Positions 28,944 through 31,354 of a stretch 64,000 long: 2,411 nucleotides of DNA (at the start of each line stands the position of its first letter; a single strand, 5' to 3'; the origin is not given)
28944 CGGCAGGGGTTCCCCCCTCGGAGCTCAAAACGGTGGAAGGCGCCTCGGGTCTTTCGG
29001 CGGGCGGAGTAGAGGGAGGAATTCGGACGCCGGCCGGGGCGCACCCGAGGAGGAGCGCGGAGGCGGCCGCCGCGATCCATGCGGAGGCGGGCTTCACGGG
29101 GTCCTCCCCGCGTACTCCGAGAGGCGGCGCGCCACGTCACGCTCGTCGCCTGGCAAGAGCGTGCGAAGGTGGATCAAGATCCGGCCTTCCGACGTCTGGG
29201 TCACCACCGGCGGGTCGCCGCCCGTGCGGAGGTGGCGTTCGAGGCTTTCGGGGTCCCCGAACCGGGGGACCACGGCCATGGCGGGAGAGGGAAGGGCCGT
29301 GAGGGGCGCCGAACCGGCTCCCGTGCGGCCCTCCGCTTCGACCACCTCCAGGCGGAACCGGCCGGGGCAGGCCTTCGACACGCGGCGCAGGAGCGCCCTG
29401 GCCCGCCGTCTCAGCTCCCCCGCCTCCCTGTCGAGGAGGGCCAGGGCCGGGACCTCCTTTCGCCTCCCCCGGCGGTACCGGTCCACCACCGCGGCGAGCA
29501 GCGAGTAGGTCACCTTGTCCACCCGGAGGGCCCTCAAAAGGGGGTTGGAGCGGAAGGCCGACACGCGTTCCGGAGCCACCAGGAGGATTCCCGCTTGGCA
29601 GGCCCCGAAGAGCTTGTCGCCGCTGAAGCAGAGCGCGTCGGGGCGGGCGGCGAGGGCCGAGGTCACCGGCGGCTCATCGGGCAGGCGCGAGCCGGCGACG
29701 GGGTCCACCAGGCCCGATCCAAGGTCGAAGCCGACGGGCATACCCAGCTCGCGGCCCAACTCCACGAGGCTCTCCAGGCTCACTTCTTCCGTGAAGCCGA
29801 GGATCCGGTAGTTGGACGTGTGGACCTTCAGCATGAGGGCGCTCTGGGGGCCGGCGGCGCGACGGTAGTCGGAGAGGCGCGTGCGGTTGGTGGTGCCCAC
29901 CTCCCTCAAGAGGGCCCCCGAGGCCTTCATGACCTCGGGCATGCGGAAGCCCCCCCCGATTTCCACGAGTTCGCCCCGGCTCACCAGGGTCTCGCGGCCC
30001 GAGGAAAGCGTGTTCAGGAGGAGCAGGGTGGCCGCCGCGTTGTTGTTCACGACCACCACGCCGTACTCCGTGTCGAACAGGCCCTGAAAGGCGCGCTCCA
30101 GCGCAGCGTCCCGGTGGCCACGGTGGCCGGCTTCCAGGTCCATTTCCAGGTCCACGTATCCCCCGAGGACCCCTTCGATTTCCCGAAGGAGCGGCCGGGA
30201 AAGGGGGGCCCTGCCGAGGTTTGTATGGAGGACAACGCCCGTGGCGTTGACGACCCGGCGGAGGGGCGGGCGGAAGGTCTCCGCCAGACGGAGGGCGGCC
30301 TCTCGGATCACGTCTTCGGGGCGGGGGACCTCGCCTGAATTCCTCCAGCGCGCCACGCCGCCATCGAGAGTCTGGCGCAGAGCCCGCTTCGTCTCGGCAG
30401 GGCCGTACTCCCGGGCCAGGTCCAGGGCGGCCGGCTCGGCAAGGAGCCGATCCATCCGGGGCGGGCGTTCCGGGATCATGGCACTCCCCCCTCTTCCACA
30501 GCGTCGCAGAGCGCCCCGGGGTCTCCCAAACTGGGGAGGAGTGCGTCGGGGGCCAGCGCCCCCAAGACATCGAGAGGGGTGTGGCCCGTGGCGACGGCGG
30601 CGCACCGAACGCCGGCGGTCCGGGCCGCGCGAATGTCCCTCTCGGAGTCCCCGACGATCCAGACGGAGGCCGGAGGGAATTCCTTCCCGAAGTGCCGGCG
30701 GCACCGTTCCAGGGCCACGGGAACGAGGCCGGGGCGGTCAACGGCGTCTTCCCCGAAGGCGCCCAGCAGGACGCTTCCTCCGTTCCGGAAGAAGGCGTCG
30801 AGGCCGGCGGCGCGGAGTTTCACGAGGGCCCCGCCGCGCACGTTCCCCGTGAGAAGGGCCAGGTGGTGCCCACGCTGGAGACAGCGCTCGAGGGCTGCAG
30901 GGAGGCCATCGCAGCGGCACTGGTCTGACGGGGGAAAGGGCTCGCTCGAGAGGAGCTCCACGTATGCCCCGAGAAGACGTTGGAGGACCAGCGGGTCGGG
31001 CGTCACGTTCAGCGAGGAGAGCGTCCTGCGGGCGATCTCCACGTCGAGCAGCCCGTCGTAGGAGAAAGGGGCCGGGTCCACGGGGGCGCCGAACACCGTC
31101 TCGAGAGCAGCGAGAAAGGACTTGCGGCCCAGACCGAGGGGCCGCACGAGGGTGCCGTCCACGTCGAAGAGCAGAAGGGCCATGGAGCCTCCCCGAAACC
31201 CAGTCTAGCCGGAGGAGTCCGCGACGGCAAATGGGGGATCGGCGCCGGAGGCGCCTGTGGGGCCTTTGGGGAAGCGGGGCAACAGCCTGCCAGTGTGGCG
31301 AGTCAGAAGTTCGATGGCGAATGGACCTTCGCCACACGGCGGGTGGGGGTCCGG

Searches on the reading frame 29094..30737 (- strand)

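Call 13: search_protein_families(library=pfam, proteins=[window:29094-30737:-], max_evalue=0.001)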
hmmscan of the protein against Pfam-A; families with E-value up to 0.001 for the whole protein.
window:29094-30737:- (547 aa): 2 families
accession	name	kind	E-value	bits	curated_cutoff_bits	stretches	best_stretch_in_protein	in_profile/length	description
PF03841.19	SelA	-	6.3e-112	374.7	22.8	1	162-527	1-366/367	L-seryl-tRNA selenium transferase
PF12390.13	Se-cys_synth_N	-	2.2e-06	28.1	22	1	93-125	5-37/40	Selenocysteine synthase N terminal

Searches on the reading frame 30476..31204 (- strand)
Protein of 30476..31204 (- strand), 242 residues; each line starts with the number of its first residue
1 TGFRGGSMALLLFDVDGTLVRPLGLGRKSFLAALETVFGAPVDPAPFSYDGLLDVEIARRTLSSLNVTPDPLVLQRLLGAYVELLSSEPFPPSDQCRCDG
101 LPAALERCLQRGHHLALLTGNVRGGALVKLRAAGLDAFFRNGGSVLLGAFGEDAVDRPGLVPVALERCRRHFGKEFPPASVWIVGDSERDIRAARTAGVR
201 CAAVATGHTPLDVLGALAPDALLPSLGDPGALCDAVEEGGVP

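Call 13: search_protein_families(library=pfam, proteins=[window:30476-31204:-], max_evalue=0.001)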
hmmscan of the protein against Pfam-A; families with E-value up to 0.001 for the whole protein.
window:30476-31204:- (242 aa): 4 families
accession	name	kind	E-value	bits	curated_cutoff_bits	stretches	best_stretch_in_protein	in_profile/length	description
PF13242.12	Hydrolase_like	-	4.8e-11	42.8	22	1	163-228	8-74/75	HAD-hyrolase-like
PF13419.12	HAD_2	-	1.1e-10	42.3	23.8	1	11-204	1-178/178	Haloacid dehalogenase-like hydrolase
PF00702.32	Hydrolase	-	9.1e-10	39.7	26.4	1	10-198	3-191/191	haloacid dehalogenase-like hydrolase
PF12710.13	HAD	-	5.6e-09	37.1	27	1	12-195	2-189/189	haloacid dehalogenase-like hydrolase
